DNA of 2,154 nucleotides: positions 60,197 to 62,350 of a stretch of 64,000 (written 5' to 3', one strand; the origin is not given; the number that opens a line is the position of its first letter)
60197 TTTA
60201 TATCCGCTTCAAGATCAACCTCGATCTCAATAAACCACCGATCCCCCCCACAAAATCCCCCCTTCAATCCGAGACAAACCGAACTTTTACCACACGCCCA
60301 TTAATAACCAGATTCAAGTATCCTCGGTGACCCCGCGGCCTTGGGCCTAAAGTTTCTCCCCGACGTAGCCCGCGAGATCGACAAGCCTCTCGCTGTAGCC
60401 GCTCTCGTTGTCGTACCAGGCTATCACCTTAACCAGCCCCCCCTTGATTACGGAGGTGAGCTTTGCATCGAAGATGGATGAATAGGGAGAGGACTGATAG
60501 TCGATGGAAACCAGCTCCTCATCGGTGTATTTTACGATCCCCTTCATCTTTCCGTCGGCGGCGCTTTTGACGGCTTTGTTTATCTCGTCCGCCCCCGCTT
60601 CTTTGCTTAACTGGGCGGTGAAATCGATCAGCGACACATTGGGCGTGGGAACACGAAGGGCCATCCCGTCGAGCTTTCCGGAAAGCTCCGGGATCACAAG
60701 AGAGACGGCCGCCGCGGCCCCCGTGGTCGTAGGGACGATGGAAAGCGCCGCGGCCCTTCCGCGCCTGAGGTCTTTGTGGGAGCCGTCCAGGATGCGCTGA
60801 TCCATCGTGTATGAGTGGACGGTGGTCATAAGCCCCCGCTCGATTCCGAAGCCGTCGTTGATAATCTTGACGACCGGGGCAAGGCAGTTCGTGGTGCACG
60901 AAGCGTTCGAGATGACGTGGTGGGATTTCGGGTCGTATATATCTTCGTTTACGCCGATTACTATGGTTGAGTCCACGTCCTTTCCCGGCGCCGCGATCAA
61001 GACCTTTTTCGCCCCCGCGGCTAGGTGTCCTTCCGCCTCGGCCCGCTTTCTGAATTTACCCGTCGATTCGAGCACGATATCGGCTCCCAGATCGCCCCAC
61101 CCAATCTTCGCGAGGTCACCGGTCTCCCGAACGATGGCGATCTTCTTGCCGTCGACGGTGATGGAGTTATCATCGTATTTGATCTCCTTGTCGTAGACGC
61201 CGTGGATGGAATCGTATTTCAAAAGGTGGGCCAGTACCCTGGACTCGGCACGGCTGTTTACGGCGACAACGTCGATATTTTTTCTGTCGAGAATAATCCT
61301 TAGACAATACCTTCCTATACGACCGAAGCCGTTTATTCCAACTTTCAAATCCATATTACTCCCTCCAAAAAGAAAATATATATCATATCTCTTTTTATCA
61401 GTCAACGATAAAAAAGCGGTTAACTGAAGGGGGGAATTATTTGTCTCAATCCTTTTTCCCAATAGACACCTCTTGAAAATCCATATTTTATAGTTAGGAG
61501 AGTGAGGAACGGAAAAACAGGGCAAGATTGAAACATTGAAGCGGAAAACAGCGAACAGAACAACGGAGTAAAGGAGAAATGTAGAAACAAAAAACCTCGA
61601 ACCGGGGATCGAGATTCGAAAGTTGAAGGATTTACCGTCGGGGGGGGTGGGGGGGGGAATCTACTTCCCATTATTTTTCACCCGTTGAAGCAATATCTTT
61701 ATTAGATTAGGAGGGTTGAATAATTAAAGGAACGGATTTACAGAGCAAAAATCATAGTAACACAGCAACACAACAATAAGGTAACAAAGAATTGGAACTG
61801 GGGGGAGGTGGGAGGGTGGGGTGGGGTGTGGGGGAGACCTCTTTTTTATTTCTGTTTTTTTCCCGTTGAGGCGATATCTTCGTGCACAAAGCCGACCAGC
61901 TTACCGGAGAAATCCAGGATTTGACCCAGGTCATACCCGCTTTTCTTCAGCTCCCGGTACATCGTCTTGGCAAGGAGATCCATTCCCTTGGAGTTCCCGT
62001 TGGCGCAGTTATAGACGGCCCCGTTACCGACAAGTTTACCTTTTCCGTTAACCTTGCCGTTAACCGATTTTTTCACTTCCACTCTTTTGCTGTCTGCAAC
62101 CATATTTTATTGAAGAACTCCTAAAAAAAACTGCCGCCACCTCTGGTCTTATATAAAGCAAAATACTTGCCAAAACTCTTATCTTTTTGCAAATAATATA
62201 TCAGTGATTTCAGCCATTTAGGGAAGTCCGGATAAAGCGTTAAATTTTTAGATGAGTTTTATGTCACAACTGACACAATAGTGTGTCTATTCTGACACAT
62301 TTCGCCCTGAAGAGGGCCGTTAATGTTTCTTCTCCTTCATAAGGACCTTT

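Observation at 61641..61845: Paired poly-G / G-quadruplex-competent tracts flanking a decayed duplicate of a gene's 3' end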

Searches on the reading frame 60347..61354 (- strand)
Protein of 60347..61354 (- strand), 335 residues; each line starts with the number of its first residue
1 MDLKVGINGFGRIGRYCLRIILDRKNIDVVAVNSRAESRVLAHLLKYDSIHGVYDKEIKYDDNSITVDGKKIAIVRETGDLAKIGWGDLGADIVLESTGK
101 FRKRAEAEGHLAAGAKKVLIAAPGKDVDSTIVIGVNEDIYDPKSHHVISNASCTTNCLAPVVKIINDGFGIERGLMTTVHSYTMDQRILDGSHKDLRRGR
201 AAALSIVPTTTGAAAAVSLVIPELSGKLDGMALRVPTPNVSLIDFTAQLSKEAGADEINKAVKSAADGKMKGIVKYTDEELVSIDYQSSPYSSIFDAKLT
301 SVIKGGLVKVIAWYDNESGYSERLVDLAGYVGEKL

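Call 37: find_encoding_contigs(protein=window:60347-61354:-, flank=1200, max_places=10)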
Protein window:60347-61354:- (335 aa): 11 contigs read that carry it; 3 places shown.
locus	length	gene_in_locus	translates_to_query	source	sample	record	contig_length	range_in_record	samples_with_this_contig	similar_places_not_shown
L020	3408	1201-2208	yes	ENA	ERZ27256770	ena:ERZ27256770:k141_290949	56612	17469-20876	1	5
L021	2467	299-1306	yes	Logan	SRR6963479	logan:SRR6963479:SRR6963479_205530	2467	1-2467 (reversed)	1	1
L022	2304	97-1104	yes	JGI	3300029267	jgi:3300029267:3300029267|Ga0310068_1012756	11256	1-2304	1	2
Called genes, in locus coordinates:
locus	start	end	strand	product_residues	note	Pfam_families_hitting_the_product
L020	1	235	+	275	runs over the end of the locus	PF02146:SIR2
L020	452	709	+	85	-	-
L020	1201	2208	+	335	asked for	PF00044:Gp_dh_N, PF02800:Gp_dh_C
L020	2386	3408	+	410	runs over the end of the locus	PF00162:PGK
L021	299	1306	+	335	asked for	PF00044:Gp_dh_N, PF02800:Gp_dh_C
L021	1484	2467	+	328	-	?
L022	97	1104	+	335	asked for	PF00044:Gp_dh_N, PF02800:Gp_dh_C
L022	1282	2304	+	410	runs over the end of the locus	PF00162:PGK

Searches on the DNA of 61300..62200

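Call 34: search_rna_families(source=window, start=61300, end=62200, threshold=evalue, max_evalue=10)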
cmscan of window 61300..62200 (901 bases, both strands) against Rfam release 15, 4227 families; matches with E-value up to 10: 5.
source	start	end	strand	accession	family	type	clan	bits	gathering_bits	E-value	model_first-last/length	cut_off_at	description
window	61911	61962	-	RF02063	STnc350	Gene; sRNA;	-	21.7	60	0.23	1-68/68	no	Salmonella enterica sRNA STnc350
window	62151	62200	+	RF01504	Afu_254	Gene; sRNA;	-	18.1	60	2.8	1-50/158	3'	A. fumigatus sRNA Afu_254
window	62021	62162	-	RF02124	JPX_1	Gene; lncRNA;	-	16.3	55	2.6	1-135/135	no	JPX transcript, XIST activator conserved region 1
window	61618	61671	-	RF00192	BLV_package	Cis-reg;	-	14.2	70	3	1-55/55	no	Bovine leukaemia virus RNA packaging signal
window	61832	61894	+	RF02126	GHRLOS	Gene; lncRNA;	-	13.3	48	1.5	1-70/70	no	Ghrelin opposite strand RNA conserved region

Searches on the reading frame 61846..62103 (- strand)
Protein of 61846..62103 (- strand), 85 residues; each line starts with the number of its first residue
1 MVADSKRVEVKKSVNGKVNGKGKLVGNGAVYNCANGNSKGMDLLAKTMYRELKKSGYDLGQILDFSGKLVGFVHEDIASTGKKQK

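Call 5: search_protein_families(library=pfam, proteins=[window:61846-62103:-], max_evalue=1)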
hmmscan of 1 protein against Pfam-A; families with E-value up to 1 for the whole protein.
window:61846-62103:- (85 aa): 0 families

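Call 9: find_encoding_contigs(protein=window:61846-62103:-, flank=3000, max_places=10)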
Protein window:61846-62103:- (85 aa): 8 contigs read that carry it; 3 places shown.
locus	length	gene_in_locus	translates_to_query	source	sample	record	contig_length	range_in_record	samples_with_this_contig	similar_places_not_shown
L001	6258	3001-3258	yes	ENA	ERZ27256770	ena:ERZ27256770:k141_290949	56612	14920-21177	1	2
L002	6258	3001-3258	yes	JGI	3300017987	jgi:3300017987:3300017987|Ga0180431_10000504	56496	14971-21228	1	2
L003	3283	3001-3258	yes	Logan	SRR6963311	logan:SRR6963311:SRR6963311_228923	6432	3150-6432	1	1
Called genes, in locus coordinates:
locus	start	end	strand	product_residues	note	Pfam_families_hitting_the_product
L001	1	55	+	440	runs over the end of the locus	PF04389:Peptidase_M28, PF01546:Peptidase_M20, PF07687:M20_dimer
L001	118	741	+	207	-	PF01914:MarC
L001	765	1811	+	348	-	PF04055:Radical_SAM, PF13186:SPASM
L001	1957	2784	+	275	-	PF02146:SIR2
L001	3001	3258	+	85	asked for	-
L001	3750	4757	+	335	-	PF00044:Gp_dh_N, PF02800:Gp_dh_C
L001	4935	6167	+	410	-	PF00162:PGK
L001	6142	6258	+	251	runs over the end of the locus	PF00121:TIM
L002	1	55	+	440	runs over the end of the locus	PF04389:Peptidase_M28, PF01546:Peptidase_M20, PF07687:M20_dimer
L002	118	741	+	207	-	PF01914:MarC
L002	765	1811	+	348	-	PF04055:Radical_SAM, PF13186:SPASM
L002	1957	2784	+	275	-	PF02146:SIR2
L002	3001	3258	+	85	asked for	-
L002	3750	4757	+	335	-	PF00044:Gp_dh_N, PF02800:Gp_dh_C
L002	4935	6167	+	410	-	PF00162:PGK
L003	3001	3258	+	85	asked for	-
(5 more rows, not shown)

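Call 10: find_homologous_proteins(query=window:61846-62103:-, max_evalue=0.01)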
Query window:61846-62103:- (85 aa): 18 proteins with E <= 0.01 among 19 candidates.
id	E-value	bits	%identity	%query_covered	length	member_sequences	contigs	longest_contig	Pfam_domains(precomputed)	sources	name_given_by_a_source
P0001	3.2e-47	175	100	100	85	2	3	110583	-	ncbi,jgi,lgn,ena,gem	-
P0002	1.2e-38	148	82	100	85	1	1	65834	-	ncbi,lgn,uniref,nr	ncbi:MAG: hypothetical protein JW984_12250 [Deltaproteobacteria bacterium]|uniref:Uncharacterized pr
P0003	1.0e-28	116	73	92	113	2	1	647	-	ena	-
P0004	4.6e-27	111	68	96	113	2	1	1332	-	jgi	-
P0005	3.9e-25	105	47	98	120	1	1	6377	-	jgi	jgi:hypothetical protein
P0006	1.4e-18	84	61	93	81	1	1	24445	-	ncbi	-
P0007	1.2e-17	81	80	51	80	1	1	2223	-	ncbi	-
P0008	1.4e-17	81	78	53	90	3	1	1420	-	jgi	jgi:hypothetical protein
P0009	4.2e-17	79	85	46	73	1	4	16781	-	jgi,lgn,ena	jgi:hypothetical protein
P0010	4.4e-17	79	85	46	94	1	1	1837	-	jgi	jgi:hypothetical protein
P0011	6.0e-17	79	85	46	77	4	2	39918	-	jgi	jgi:hypothetical protein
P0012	1.3e-16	78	84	51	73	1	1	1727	-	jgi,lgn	jgi:hypothetical protein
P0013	2.3e-16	77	74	54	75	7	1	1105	-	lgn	-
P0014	2.4e-16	77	85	46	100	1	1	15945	-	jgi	jgi:hypothetical protein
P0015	3.1e-16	77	74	54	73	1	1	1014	-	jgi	jgi:hypothetical protein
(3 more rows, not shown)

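Call 12: find_encoding_contigs(protein=P0002, flank=2500, max_places=4)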
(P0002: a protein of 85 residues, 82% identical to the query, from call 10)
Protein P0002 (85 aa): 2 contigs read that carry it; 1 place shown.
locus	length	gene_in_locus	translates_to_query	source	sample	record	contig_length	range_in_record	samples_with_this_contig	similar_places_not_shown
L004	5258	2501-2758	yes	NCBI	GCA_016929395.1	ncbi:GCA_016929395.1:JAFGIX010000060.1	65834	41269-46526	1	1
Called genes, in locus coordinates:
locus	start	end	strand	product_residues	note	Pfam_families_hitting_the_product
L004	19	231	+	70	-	PF01914:MarC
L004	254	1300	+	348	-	PF04055:Radical_SAM, PF13186:SPASM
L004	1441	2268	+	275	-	PF02146:SIR2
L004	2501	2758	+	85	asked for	-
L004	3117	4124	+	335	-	PF00044:Gp_dh_N, PF02800:Gp_dh_C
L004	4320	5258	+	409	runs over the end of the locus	PF00162:PGK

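Call 13: find_encoding_contigs(protein=P0006, flank=2500, max_places=4)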
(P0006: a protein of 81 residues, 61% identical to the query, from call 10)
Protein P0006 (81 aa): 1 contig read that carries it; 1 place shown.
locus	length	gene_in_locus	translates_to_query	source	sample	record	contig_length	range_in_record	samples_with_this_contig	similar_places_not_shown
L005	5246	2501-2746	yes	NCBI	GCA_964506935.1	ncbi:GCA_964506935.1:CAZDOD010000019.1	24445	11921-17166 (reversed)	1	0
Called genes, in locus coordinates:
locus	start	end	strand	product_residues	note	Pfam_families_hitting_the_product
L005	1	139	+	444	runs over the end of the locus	PF04389:Peptidase_M28, PF01546:Peptidase_M20, PF07687:M20_dimer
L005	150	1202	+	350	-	PF04055:Radical_SAM, PF13186:SPASM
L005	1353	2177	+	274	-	PF02146:SIR2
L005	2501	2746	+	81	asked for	-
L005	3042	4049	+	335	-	PF00044:Gp_dh_N, PF02800:Gp_dh_C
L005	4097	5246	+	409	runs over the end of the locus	PF00162:PGK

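Call 19: find_related_loci(query=A1, collection=genome_contigs, flank=2500)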
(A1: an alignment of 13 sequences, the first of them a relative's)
Query A1 (85 aa) in genome_contigs; peptide patterns used: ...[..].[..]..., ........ (x = any residue, [..] = any of these).
111 stretches matched a pattern; 5 encode a relative of the query (tblastn E <= 1e-3); 5 distinct loci.
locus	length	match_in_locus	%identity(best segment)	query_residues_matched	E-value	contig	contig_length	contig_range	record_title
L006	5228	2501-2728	61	1-79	7e-25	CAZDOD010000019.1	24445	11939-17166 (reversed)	MAG TPA_asm: uncultured Thermodesulfobacteriota bacterium isolate binchicken_co129_644 genome assembly, contig: NODE_560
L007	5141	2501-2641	74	38-84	2e-21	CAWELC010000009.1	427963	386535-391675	MAG: uncultured delta proteobacterium isolate MFD05674.bin.2.3 genome assembly, contig: contig_55075, whole genome shotg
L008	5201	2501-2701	53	3-78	3e-21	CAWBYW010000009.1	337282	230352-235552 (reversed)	MAG: uncultured delta proteobacterium isolate MFD04492.bin.2.9 genome assembly, contig: contig_31492, whole genome shotg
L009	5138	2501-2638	72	39-84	6e-20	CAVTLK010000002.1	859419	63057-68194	MAG: uncultured delta proteobacterium isolate MFD04716.bin.1.84 genome assembly, contig: contig_4298, whole genome shotg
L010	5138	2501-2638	72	39-84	1e-19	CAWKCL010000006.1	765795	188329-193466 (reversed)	MAG: uncultured delta proteobacterium isolate MFD03899.bin.1.137 genome assembly, contig: contig_360, whole genome shotg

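Call 20: find_related_loci(query=A1, collection=metagenome_contigs, flank=2500)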
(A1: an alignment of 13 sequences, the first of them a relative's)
Query A1 (85 aa) in metagenome_contigs; peptide patterns used: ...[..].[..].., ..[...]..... (x = any residue, [..] = any of these).
250 stretches matched a pattern; 7 encode a relative of the query (tblastn E <= 1e-3); 7 distinct loci.
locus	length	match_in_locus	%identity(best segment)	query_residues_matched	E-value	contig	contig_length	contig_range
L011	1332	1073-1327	68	2-83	2e-34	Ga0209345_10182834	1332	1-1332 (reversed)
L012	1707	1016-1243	55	1-79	1e-21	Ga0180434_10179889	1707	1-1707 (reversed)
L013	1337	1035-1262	50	1-79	1e-21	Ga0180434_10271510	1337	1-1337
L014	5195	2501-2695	58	17-79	4e-20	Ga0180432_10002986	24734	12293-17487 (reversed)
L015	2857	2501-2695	58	17-79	4e-20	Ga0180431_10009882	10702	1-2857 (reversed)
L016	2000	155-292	74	39-84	3e-20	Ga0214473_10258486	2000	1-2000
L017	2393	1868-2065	58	17-80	4e-19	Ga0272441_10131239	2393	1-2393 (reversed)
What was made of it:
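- Tried and rejected: The metagenome and genome scans were used up on the protein family (calls 19, 20).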

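Call 22: find_encoding_contigs(protein=P0005, flank=2500, max_places=3)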
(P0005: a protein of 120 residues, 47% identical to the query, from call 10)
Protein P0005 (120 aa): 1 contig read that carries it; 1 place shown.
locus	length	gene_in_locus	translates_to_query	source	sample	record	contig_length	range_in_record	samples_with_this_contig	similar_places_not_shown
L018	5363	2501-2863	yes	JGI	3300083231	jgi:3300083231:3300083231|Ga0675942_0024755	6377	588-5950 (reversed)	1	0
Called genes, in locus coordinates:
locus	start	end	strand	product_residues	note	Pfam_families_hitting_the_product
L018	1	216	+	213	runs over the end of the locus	?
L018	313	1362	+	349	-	PF04055:Radical_SAM, PF13186:SPASM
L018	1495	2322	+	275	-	PF02146:SIR2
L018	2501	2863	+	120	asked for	-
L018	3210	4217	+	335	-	PF00044:Gp_dh_N, PF02800:Gp_dh_C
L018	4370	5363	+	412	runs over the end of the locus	PF00162:PGK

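Call 23: find_encoding_contigs(protein=P0003, flank=2500, max_places=3)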
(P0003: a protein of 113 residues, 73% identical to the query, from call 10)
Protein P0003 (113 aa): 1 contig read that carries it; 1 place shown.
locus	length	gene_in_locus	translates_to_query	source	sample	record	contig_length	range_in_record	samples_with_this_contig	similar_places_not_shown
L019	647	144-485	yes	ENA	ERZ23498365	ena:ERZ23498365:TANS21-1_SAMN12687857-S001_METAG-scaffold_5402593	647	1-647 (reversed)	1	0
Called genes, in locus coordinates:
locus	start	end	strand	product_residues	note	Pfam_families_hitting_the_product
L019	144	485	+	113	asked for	-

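Call 40: search_solved_structures(query=A1, max_evalue=10)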
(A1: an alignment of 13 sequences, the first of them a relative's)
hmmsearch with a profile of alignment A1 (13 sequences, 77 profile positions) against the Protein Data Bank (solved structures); distinct sequences matched with E-value up to 10: 1.
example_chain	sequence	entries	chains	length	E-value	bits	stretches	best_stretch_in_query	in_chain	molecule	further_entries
1wmd_A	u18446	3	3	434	0.19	14.9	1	9-52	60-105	protease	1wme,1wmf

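Call 41: search_protein_families(library=ncbifam, proteins=[window:61846-62103:-, P0009], max_evalue=1)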
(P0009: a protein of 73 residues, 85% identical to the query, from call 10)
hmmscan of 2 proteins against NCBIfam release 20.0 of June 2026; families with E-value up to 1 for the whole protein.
window:61846-62103:- (85 aa): 0 families

P0009 (73 aa): 0 families

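Call 49: predict_structure(alignment_id=A1)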
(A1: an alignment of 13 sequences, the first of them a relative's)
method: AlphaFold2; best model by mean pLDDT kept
length: 85 residues; sequences in the alignment: 13
mean_pLDDT: 68.8   pTM: 0.44
mean pLDDT of the five models: 68.8, 68.4, 68.0, 67.9, 66.5
residues with pLDDT >= 90: 35; 70-90: 7; 50-70: 9; < 50: 34
segments of 3 or more residues with pLDDT < 50: 1-20, 22-35
pLDDT, mean of each block of 10 residues (from residue 1): 39 43 45 55 92 96 94 91 63
secondary structure, 60 per line:
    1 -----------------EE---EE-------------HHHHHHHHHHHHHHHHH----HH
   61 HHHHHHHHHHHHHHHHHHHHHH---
elements in order: H38-54 H59-82
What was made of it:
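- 61846..62103 (-): Small conserved gene of 85 aa. The N-terminus is disordered and rich in Asn-Gly. The C-terminal part is a two-helix hairpin. The 3' end of this gene is the part that was duplicated. AlphaFold pLDDT exceeds 90 over residues 40-80 (call 49).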

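Call 54: fold_search(model_id=the predicted structure, library=pdb)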
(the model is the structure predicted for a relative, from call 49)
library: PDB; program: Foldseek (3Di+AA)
matches with E <= 10: 0; with E <= 0.001: 0
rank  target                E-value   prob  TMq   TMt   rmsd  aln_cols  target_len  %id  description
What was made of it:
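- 61846..62103 (-): No Pfam, NCBIfam or PDB match (calls 5, 40, 41, 54).
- Tried and rejected: Pfam, NCBIfam, a PDB sequence search and a Foldseek search of PDB all returned nothing usable (calls 5, 40, 41, 54).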
